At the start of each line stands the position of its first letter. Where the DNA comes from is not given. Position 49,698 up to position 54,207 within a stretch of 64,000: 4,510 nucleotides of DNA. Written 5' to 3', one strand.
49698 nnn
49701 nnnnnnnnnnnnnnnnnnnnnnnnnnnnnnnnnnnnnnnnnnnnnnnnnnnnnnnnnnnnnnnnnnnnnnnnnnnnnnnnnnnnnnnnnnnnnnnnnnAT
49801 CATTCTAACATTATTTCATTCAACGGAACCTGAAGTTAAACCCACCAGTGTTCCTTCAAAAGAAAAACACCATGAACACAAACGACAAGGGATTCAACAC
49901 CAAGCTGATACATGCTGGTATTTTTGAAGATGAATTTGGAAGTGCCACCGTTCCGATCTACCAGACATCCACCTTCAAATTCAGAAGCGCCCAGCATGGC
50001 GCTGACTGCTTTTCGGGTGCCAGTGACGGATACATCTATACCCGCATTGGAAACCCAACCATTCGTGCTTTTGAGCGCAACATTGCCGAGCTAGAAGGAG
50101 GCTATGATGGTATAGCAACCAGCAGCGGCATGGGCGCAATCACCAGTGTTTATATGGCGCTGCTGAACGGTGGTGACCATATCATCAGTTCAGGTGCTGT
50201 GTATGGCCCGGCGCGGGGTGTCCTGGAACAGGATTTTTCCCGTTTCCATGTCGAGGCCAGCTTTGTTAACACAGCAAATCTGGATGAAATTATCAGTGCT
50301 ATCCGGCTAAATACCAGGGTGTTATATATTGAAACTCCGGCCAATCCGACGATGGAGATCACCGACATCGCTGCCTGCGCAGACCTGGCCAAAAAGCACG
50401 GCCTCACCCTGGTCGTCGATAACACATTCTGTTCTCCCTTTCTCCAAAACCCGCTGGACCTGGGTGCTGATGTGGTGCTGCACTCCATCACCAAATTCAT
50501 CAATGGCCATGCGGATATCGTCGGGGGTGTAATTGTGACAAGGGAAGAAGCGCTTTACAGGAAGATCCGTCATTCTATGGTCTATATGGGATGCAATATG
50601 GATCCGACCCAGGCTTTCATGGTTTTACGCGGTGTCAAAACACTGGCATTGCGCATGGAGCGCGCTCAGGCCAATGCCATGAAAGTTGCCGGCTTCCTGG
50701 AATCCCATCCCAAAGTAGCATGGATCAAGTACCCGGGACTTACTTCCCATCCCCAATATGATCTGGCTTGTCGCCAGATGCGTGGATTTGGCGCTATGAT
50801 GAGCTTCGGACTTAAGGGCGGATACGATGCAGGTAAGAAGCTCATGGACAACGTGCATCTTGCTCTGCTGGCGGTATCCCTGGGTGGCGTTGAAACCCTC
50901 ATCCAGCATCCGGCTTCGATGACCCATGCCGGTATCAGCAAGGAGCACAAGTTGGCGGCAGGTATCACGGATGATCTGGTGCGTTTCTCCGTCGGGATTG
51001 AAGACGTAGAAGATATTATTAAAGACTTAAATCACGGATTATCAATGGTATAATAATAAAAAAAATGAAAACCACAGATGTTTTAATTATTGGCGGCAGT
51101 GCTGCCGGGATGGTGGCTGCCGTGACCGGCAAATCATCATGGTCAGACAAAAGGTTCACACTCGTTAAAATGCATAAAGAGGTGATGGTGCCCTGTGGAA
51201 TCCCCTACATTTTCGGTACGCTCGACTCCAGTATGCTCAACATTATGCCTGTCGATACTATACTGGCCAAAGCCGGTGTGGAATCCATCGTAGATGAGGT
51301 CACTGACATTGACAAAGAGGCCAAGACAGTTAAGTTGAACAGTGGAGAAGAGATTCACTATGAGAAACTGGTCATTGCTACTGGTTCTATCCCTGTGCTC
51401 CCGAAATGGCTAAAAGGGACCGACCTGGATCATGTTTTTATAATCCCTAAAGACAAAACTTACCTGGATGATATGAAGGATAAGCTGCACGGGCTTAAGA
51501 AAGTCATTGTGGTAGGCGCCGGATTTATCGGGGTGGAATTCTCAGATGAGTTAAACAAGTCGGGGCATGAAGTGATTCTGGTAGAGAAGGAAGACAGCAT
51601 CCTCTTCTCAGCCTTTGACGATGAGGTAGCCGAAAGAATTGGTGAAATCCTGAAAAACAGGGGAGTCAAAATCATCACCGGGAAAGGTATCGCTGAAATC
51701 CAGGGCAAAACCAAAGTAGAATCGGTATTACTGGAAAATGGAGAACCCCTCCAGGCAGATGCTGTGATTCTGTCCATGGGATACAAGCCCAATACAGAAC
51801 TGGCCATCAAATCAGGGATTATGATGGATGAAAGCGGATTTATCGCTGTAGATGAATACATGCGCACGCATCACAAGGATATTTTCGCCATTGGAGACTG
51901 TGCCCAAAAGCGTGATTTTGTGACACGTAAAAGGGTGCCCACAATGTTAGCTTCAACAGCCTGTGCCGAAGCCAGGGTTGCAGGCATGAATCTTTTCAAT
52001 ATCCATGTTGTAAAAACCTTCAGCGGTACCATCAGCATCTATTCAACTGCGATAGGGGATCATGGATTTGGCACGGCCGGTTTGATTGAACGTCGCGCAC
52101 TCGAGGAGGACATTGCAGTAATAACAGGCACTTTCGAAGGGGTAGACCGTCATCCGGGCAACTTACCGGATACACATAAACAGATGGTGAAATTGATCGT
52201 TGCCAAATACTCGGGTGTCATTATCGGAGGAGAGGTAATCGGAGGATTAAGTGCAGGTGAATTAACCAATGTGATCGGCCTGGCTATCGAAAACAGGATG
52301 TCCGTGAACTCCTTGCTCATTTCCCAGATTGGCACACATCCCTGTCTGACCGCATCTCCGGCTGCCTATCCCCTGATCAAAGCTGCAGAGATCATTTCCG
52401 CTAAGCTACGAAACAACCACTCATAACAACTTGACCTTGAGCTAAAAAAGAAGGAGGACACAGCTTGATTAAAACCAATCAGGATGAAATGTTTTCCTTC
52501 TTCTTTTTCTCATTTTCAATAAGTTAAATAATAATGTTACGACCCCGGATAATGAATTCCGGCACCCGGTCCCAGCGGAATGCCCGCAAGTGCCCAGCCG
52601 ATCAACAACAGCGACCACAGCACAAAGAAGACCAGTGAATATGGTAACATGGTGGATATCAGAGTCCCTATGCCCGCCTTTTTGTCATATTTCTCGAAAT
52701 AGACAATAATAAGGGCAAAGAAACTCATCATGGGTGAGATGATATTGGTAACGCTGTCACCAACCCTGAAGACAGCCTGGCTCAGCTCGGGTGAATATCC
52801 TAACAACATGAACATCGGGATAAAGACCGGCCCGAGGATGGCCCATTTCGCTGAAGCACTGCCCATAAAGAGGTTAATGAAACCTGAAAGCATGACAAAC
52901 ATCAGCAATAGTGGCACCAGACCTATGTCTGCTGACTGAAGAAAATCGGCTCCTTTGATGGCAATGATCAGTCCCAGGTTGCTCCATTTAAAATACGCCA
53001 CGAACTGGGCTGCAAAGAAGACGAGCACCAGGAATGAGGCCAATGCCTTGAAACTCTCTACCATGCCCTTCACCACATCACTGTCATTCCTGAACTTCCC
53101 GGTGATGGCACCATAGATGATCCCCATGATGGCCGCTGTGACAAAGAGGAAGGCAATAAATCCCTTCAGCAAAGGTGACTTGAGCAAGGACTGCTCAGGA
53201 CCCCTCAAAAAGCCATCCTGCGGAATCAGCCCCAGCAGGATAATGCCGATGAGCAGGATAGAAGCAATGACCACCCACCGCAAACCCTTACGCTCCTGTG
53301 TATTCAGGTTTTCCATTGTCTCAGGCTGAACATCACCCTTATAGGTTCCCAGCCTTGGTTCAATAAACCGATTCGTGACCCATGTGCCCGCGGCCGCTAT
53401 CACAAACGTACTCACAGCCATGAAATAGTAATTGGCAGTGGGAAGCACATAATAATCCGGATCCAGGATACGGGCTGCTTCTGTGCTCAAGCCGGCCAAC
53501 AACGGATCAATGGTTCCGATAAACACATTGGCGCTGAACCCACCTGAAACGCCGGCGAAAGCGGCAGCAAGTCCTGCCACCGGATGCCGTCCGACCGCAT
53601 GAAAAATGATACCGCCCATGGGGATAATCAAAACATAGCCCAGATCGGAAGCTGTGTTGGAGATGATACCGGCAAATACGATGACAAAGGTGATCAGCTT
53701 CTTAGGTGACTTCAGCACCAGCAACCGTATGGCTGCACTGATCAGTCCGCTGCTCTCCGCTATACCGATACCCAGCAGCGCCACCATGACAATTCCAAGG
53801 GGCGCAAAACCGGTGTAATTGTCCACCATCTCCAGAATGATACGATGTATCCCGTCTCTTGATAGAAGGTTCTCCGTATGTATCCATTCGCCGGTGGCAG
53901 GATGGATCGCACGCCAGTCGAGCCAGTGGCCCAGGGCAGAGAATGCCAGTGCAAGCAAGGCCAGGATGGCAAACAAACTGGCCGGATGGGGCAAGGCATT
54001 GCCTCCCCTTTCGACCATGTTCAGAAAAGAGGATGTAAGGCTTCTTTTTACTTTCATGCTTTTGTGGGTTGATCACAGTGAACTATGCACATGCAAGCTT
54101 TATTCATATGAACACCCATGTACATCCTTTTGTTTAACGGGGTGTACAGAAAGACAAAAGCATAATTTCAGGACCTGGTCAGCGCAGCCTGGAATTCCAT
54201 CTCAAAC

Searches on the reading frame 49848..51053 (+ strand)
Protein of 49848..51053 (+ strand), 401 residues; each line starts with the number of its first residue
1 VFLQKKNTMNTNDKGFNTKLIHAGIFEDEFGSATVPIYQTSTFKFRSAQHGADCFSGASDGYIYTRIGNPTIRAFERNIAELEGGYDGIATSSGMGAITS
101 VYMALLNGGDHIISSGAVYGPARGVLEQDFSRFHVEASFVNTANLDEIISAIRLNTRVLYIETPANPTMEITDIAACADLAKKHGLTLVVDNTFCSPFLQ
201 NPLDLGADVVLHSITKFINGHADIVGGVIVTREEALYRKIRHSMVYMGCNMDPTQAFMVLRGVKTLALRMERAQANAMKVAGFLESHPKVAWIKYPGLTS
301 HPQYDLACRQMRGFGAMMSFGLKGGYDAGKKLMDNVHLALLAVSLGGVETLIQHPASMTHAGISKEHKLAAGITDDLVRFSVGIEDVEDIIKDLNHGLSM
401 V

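Call 22: search_protein_families(library=pfam, proteins=[window:49848-51053:+], max_evalue=0.00001)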
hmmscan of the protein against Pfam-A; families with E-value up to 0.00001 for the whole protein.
window:49848-51053:+ (401 aa): 2 families
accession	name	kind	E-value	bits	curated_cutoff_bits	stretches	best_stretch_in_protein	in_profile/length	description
PF01053.26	Cys_Met_Meta_PP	-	7.5e-150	499.2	27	1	18-398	2-380/381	Cys/Met metabolism PLP-dependent enzyme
PF00155.27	Aminotran_1_2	-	2.5e-07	30.7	19.7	1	64-194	35-188/361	Aminotransferase class I and II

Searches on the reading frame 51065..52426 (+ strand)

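Call 22: search_protein_families(library=pfam, proteins=[window:51065-52426:+], max_evalue=0.00001)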
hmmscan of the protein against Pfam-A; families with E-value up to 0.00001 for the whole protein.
window:51065-52426:+ (453 aa): 10 families
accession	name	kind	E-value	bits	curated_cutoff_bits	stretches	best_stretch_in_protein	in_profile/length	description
PF07992.20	Pyr_redox_2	-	1.9e-59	201.9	26.1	1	5-300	2-288/291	Pyridine nucleotide-disulphide oxidoreductase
PF00070.33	Pyr_redox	-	1.1e-18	67.9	22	1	146-225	1-81/82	Pyridine nucleotide-disulphide oxidoreductase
PF13738.12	Pyr_redox_3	-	5e-15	56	30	1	78-277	103-305/305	Pyridine nucleotide-disulphide oxidoreductase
PF02852.28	Pyr_redox_dim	-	1.6e-12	48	25.3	1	332-429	8-103/110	Pyridine nucleotide-disulphide oxidoreductase, dimerisation domain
PF03486.20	HI0933_like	-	3e-09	37.1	50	0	146-179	2-35/244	HI0933-like protein Rossmann domain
PF01266.30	DAO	-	4.4e-08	33.5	27.9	0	146-178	1-33/353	FAD dependent oxidoreductase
PF01134.28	GIDA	-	4.7e-07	29.6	22.1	0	146-177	1-33/391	Glucose inhibited division protein A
PF13454.12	NAD_binding_9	-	2.5e-06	28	21.8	0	181-240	95-154/155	FAD-NAD(P)-binding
PF13434.12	Lys_Orn_oxgnase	-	3.9e-06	26.7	21.3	0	87-170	132-214/339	L-lysine 6-monooxygenase/L-ornithine 5-monooxygenase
PF13450.12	NAD_binding_8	-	8.4e-06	26.4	21.9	0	149-187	1-39/68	NAD(P)-binding Rossmann-like domain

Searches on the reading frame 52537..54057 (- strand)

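Call 22: search_protein_families(library=pfam, proteins=[window:52537-54057:-], max_evalue=0.00001)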
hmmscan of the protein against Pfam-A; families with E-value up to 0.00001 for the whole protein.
window:52537-54057:- (506 aa): 1 family
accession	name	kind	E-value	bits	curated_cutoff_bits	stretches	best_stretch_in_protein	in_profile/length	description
PF03806.19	ABG_transport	-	3.6e-194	646.1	27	1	11-503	2-502/502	AbgT putative transporter family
